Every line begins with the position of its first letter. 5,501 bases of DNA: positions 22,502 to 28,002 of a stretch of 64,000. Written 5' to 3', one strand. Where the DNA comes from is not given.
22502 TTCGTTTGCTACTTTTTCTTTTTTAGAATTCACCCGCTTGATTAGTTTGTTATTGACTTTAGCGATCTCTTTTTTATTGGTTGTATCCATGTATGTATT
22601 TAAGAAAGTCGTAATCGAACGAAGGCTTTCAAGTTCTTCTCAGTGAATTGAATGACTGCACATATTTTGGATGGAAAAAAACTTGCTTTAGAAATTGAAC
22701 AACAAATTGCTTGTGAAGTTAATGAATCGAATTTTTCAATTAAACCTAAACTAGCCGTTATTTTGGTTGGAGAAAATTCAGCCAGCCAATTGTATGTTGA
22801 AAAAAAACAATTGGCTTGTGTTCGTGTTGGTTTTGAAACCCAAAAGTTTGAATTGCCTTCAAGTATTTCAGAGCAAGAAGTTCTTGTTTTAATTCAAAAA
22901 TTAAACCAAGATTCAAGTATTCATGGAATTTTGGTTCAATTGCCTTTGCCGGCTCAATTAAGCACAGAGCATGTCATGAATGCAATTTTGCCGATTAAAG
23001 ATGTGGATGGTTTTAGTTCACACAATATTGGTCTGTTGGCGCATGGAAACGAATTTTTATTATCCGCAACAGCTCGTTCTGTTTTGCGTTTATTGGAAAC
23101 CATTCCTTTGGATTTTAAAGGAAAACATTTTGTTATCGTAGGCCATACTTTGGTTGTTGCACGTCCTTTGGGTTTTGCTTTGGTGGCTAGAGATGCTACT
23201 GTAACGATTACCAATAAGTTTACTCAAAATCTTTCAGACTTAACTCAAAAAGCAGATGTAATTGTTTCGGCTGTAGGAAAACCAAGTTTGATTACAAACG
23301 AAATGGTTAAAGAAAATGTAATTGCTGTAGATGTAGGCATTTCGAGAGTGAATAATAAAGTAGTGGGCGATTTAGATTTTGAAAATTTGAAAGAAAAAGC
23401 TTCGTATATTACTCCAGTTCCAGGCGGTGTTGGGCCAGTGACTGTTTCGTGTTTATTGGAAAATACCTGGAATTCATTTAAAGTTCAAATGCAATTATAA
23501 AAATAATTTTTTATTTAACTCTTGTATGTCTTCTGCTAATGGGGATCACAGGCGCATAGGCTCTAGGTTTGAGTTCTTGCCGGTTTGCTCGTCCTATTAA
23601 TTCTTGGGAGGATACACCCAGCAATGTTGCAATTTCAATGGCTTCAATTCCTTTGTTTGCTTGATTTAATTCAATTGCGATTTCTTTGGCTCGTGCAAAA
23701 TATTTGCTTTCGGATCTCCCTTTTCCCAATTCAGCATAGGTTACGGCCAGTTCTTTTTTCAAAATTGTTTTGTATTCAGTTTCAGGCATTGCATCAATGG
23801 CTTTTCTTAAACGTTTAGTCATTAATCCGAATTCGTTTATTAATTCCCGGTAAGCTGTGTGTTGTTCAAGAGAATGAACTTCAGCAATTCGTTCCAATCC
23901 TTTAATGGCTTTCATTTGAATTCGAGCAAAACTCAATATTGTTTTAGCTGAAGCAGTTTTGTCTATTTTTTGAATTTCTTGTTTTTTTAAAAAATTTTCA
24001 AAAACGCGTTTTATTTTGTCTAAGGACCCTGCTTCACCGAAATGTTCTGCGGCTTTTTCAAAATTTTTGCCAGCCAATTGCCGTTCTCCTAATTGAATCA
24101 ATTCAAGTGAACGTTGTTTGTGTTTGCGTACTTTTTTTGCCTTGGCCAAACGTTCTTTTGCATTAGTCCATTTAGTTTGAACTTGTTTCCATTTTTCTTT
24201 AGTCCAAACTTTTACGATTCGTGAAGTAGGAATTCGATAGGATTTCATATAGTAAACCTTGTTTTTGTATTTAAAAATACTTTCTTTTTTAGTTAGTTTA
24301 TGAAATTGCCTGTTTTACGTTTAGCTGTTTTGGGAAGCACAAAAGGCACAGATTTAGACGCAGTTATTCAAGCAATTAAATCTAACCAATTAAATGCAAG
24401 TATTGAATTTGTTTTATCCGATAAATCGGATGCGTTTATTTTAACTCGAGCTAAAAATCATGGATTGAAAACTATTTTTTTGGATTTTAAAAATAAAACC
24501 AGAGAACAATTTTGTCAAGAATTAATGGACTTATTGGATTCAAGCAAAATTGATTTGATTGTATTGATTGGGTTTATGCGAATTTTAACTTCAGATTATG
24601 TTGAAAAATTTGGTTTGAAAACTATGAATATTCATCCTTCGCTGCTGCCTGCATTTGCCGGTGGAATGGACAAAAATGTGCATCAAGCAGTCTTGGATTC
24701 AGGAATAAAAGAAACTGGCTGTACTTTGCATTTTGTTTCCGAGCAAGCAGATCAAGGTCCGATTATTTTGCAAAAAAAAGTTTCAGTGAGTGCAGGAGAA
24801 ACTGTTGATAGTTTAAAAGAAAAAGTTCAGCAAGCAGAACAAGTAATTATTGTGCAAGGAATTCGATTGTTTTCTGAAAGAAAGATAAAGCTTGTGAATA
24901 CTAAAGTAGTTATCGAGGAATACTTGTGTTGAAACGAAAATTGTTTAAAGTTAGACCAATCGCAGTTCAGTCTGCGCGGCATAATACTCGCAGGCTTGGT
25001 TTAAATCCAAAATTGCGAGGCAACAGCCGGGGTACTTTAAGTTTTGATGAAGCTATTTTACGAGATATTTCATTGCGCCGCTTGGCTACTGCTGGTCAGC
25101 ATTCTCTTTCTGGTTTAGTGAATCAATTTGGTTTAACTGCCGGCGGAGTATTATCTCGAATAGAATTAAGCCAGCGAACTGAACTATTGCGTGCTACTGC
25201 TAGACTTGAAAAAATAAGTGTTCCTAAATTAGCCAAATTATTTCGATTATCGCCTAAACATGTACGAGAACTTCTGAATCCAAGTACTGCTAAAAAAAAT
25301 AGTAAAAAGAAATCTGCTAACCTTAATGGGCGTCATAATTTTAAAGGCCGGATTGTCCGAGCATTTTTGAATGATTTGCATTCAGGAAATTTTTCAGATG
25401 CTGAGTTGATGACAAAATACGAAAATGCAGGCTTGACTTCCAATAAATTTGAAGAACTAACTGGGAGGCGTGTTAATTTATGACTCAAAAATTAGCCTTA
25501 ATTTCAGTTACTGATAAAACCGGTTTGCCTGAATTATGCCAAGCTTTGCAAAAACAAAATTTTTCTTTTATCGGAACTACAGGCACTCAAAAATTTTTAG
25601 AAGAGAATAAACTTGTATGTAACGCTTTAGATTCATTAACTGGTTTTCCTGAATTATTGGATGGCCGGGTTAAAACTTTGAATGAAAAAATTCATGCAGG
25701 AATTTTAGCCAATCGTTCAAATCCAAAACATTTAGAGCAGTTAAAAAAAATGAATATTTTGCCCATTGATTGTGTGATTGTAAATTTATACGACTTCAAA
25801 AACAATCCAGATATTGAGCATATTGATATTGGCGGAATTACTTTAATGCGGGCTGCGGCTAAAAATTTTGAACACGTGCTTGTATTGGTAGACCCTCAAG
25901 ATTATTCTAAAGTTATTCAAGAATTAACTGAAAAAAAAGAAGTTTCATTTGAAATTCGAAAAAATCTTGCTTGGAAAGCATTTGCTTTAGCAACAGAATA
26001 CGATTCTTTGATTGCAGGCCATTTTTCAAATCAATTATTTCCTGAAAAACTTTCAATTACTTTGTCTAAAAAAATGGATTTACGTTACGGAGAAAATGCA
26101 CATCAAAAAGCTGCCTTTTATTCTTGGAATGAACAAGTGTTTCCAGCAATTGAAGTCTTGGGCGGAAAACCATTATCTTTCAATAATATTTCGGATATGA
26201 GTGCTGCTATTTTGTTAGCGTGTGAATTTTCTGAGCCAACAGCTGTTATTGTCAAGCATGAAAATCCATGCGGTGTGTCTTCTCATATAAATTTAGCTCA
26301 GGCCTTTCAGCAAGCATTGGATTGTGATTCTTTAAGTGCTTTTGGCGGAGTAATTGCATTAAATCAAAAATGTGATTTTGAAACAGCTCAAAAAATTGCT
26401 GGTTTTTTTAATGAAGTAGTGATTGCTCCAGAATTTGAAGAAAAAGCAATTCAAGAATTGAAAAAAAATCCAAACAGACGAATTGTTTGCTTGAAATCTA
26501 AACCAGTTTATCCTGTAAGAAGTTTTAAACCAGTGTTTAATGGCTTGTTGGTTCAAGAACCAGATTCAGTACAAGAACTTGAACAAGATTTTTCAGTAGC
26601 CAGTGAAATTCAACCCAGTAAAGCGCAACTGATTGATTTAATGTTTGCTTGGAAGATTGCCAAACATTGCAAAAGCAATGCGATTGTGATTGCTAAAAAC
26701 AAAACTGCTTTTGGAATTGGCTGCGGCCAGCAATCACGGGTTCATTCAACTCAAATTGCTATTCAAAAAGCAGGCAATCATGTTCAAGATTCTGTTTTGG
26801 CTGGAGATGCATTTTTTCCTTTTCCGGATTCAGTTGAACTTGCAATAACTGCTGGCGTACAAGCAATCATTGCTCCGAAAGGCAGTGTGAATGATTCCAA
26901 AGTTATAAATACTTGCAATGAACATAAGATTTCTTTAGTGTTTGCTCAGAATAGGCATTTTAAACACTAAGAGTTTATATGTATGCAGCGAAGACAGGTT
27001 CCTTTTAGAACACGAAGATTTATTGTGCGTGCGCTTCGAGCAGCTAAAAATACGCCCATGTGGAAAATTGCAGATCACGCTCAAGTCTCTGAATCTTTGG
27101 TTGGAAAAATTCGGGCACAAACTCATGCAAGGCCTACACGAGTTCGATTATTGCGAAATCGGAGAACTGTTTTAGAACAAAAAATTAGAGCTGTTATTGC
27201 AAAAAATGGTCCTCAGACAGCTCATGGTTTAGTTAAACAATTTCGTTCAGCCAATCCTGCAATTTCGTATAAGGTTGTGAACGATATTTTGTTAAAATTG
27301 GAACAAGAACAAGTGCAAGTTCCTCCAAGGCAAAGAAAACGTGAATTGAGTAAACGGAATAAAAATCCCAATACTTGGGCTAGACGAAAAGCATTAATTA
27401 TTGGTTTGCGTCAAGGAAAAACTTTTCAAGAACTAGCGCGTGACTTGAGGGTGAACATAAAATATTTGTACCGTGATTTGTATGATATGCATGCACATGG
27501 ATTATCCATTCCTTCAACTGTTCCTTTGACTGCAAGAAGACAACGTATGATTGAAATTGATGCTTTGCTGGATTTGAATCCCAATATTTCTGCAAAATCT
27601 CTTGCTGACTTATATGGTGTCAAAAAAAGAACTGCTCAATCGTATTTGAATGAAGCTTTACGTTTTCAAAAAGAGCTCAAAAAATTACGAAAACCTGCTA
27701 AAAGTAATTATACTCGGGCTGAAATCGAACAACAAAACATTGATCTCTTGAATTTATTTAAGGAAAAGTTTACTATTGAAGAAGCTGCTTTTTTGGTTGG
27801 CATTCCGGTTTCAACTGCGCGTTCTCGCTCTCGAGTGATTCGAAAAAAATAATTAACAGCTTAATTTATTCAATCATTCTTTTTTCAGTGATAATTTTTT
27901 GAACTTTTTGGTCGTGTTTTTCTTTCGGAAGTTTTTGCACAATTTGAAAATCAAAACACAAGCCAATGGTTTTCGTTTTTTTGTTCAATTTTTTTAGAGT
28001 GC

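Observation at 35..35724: Expanded family of small, very basic proteins with repeated LuxR/sigma70-region-4-like HTH segments, and a second paralog pair with a shared C-terminal motif, interspersed among housekeeping genes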

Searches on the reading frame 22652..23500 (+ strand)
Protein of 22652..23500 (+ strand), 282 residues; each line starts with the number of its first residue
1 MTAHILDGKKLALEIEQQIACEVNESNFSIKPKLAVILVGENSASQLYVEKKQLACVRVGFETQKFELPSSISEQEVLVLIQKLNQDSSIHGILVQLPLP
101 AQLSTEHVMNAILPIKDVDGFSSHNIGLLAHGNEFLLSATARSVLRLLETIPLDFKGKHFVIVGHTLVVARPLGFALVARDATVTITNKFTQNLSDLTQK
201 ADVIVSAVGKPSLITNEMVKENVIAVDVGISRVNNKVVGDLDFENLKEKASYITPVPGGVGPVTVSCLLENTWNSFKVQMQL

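Call 10: search_protein_families(library=pfam, proteins=[window:22652-23500:+], max_evalue=0.01)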
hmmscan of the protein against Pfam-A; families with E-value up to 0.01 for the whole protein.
window:22652-23500:+ (282 aa): 2 families
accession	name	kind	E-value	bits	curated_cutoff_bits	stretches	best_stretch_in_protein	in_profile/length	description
PF02882.25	THF_DHG_CYH_C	-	9.1e-54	181.5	27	1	124-279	3-159/160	Tetrahydrofolate dehydrogenase/cyclohydrolase, NAD(P)-binding domain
PF00763.28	THF_DHG_CYH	-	1.7e-37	128.7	32.8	1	6-119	1-115/115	Tetrahydrofolate dehydrogenase/cyclohydrolase, catalytic domain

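Call 24: find_related_loci(query=window:22652-23497:+, collection=genome_contigs, flank=10000)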
Query window:22652-23497:+ (282 aa) in genome_contigs; peptide patterns used: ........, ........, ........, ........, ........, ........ (x = any residue, [..] = any of these).
38 stretches matched a pattern, but none encodes a relative of the query by tblastn (E <= 1e-3).

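Call 58: find_related_loci(query=window:22652-23497:+, collection=metagenome_contigs, flank=10000)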
Query window:22652-23497:+ (282 aa) in metagenome_contigs; peptide patterns used: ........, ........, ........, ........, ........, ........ (x = any residue, [..] = any of these).
54 stretches matched a pattern, but none encodes a relative of the query by tblastn (E <= 1e-3).
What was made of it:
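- Tried and rejected: Scans with FolD found none in genome_contigs or metagenome_contigs (calls 24, 58).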

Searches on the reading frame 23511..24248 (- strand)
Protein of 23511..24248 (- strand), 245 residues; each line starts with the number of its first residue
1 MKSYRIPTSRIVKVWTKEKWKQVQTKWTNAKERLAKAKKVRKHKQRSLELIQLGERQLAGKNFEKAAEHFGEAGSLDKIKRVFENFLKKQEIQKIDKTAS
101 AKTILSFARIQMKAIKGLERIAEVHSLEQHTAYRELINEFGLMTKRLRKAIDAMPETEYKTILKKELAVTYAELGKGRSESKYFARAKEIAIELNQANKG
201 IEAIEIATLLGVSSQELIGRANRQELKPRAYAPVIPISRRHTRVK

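Call 9: search_protein_families(library=pfam, proteins=[window:23511-24248:-], max_evalue=0.01)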
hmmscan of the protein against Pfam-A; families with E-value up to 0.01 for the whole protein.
window:23511-24248:- (245 aa): 0 families

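Call 74: search_protein_families(library=phrogs, proteins=[window:23511-24248:-], max_evalue=0.05)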
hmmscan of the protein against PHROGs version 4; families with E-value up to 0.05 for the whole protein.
window:23511-24248:- (245 aa): 1 family
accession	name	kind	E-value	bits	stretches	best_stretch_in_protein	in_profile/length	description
phrog_21175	-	unknown function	0.04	14.8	0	134-211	29-104/155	-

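Call 75: search_protein_families(library=ncbifam, proteins=[window:23511-24248:-], max_evalue=0.05)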
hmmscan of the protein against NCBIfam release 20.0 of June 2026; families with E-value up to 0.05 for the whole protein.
window:23511-24248:- (245 aa): 0 families

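Call 101: search_protein_families(library=padloc, proteins=[window:23511-24248:-], max_evalue=0.01)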
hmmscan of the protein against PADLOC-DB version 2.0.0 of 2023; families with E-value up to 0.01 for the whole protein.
window:23511-24248:- (245 aa): 0 families

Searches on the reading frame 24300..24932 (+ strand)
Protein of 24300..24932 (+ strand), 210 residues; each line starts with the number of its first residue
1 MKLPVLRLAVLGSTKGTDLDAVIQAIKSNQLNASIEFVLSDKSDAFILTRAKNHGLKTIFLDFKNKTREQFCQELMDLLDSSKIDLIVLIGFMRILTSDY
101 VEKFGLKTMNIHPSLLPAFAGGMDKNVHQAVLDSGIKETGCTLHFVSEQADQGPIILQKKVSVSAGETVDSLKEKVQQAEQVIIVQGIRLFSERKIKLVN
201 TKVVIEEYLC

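Call 22: search_protein_families(library=pfam, proteins=[window:24300-24932:+], max_evalue=0.01)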
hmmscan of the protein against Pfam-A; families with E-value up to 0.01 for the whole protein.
window:24300-24932:+ (210 aa): 1 family
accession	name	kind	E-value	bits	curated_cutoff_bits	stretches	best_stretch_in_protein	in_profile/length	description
PF00551.24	Formyl_trans_N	-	2.3e-45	155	26.1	1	7-186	2-179/181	Formyl transferase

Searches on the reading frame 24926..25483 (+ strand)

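Call 4: search_protein_families(library=pfam, proteins=[window:24926-25483:+], max_evalue=1)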
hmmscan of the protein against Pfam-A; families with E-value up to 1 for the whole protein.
window:24926-25483:+ (185 aa): 0 families

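Call 74: search_protein_families(library=phrogs, proteins=[window:24926-25483:+], max_evalue=0.05)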
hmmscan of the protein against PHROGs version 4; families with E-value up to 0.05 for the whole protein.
window:24926-25483:+ (185 aa): 0 families

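Call 75: search_protein_families(library=ncbifam, proteins=[window:24926-25483:+], max_evalue=0.05)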
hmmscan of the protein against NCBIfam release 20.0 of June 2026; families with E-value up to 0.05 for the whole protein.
window:24926-25483:+ (185 aa): 0 families

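Call 101: search_protein_families(library=padloc, proteins=[window:24926-25483:+], max_evalue=0.01)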
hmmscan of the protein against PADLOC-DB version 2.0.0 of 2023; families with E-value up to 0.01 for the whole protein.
window:24926-25483:+ (185 aa): 1 family
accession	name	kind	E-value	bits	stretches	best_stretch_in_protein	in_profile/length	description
PDLC04697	PDC-M53A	-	0.0097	13.2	0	102-182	148-228/324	-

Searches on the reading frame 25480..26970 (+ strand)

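Call 9: search_protein_families(library=pfam, proteins=[window:25480-26970:+], max_evalue=0.01)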
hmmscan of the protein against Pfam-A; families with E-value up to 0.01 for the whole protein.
window:25480-26970:+ (496 aa): 2 families
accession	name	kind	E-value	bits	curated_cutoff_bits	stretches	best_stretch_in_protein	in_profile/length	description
PF01808.24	AICARFT_IMPCHas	-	1e-109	367.2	25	1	126-430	1-311/311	AICARFT/IMPCHase bienzyme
PF02142.27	MGS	-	1.1e-12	48.3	24.1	1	17-126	3-85/94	MGS-like domain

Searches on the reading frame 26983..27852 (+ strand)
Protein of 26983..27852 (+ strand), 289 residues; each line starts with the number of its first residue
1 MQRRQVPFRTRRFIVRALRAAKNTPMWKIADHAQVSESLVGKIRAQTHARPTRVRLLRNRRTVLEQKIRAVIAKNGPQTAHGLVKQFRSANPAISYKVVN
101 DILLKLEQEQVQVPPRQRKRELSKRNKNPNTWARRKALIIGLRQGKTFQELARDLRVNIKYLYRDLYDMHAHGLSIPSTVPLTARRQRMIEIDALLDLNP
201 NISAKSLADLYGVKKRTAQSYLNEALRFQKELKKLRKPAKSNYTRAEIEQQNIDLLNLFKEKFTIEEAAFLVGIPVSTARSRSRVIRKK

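Call 4: search_protein_families(library=pfam, proteins=[window:26983-27852:+], max_evalue=1)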
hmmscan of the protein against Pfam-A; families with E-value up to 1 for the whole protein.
window:26983-27852:+ (289 aa): 10 families
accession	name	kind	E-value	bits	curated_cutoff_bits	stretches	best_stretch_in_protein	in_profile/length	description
PF13384.12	HTH_23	-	1.4e-06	28.4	24.6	1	134-164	5-36/50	Homeodomain-like domain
PF08279.18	HTH_11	-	2.6e-05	24.4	25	1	185-222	1-36/55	HTH domain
PF13542.12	HTH_Tnp_ISL3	-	0.013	15.4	27.4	0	10-41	13-44/51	Helix-turn-helix domain of transposase family ISL3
PF13730.12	HTH_36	-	0.014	15.6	25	1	202-224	26-48/55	Helix-turn-helix domain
PF14493.12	HTH_40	-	0.017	15.9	27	0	202-262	13-75/89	Helix-turn-helix domain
PF01381.28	HTH_3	-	0.025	15.1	23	0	201-223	9-31/55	Helix-turn-helix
PF12728.13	HTH_17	-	0.027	15.2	27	0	207-224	7-24/51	Helix-turn-helix domain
PF08281.18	Sigma70_r4_2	-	0.055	13.6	25.7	0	262-282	26-46/54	Sigma-70, region 4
PF04545.22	Sigma70_r4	-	0.091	12.7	24.1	0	259-285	17-43/50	Sigma-70, region 4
PF04967.18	HTH_10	-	0.093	13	23.1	1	201-226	23-48/53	HTH DNA binding domain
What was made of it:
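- Checked: 26983-27852 has HTH_23 at 28.4 bits (above the 24.6-bit cut-off), HTH_11 at 24.4 bits, and two weaker HTH hits (call 4).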

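Call 34: find_homologous_proteins(query=window:26983-27849:+, max_evalue=0.01)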
Query window:26983-27849:+ (289 aa): 1 proteins with E <= 0.01 among 2347 candidates.
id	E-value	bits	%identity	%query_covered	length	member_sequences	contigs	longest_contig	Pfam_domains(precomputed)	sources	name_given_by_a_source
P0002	2.4e-179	612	100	100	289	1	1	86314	PF13384.13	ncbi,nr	ncbi:MAG: hypothetical protein Q7S92_04900 [Candidatus Diapherotrites archaeon]|nr:hypothetical prot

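Call 74: search_protein_families(library=phrogs, proteins=[window:26983-27852:+], max_evalue=0.05)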
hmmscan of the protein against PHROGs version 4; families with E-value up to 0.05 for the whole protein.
window:26983-27852:+ (289 aa): 5 families
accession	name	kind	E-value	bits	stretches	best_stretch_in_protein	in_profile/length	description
phrog_13105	-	unknown function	0.0099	16.5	0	132-178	4-52/239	-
phrog_645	-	DNA, RNA and nucleotide metabolism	0.015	16.5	0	115-170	7-63/196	Rnase E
phrog_1190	-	transcription regulation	0.017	15.9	0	200-225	126-151/167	RNA polymerase sigma factor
phrog_13473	-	unknown function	0.019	15.5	1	16-123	11-116/188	-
phrog_323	-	transcription regulation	0.034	14.7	0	137-281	103-239/319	transcriptional regulator, D5-like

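Call 75: search_protein_families(library=ncbifam, proteins=[window:26983-27852:+], max_evalue=0.05)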
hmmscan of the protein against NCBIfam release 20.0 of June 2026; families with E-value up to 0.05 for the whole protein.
window:26983-27852:+ (289 aa): 0 families

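Call 82: search_solved_structures(query=window:26983-27849:+, max_evalue=1)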
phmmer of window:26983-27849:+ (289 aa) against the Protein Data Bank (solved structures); distinct sequences matched with E-value up to 1: 0.

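Call 101: search_protein_families(library=padloc, proteins=[window:26983-27852:+], max_evalue=0.01)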
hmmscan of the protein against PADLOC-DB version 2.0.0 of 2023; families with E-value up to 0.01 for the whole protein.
window:26983-27852:+ (289 aa): 2 families
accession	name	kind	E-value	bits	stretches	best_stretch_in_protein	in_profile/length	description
PDLC01457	WYL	-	4e-05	21.3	0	142-179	13-52/229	"CAS-I,CAS-II,CAS-III,CAS-IV,CAS-V,CAS-VI; associated_signaling"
PDLC04133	mad1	-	4.1e-05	21.8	0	261-282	4-25/60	mads_1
